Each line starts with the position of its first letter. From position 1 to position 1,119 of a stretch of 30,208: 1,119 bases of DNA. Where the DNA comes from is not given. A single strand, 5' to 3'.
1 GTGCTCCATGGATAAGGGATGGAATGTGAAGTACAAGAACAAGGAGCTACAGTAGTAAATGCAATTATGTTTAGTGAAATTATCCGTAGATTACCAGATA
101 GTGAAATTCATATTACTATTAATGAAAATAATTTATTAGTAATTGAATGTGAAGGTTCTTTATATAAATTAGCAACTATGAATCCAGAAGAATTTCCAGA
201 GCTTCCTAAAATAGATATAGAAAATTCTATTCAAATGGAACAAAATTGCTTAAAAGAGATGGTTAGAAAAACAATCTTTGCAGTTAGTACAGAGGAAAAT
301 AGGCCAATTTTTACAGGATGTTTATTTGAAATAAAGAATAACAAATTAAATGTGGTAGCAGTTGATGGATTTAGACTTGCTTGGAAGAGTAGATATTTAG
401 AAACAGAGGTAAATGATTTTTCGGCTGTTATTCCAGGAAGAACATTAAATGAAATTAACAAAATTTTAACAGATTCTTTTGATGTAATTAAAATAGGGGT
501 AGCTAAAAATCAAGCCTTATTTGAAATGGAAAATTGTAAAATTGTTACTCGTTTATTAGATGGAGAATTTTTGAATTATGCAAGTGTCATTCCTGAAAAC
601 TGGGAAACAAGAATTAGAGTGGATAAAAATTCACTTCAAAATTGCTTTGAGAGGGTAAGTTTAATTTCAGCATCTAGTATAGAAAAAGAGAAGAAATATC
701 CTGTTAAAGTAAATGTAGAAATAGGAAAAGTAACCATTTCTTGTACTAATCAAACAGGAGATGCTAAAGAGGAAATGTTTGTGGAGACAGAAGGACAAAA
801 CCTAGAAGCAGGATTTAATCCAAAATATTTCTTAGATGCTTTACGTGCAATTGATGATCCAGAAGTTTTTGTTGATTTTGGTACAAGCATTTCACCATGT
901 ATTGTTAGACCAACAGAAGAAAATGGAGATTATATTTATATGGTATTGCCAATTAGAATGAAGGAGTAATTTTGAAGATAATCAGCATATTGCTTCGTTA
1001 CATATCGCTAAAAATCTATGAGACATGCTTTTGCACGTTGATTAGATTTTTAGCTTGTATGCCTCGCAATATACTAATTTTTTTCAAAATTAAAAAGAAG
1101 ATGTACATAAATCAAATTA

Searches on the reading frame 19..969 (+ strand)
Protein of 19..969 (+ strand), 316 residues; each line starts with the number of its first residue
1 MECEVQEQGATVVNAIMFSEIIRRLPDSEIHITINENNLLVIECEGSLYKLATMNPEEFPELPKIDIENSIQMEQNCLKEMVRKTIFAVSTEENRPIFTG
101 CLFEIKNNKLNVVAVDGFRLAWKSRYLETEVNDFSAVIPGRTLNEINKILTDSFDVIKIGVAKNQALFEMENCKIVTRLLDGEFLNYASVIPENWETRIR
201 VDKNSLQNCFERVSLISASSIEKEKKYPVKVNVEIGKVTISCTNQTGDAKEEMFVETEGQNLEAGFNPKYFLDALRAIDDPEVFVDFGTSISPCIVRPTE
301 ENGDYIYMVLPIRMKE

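Call 11: search_protein_families(library=pfam, proteins=[window:19-969:+], max_evalue=0.001)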
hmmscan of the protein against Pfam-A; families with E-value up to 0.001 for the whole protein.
window:19-969:+ (316 aa): 3 families
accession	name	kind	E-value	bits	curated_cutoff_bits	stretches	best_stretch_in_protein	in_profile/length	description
PF02767.21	DNA_pol3_beta_2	-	1.1e-27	97.1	27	1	73-184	2-114/116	DNA polymerase III beta subunit, central domain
PF00712.24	DNA_pol3_beta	-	1.1e-24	87.3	24.4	2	6-63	63-120/120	DNA polymerase III beta subunit, N-terminal domain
PF02768.20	DNA_pol3_beta_3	-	5.7e-22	78.2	27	1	189-313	2-121/121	DNA polymerase III beta subunit, C-terminal domain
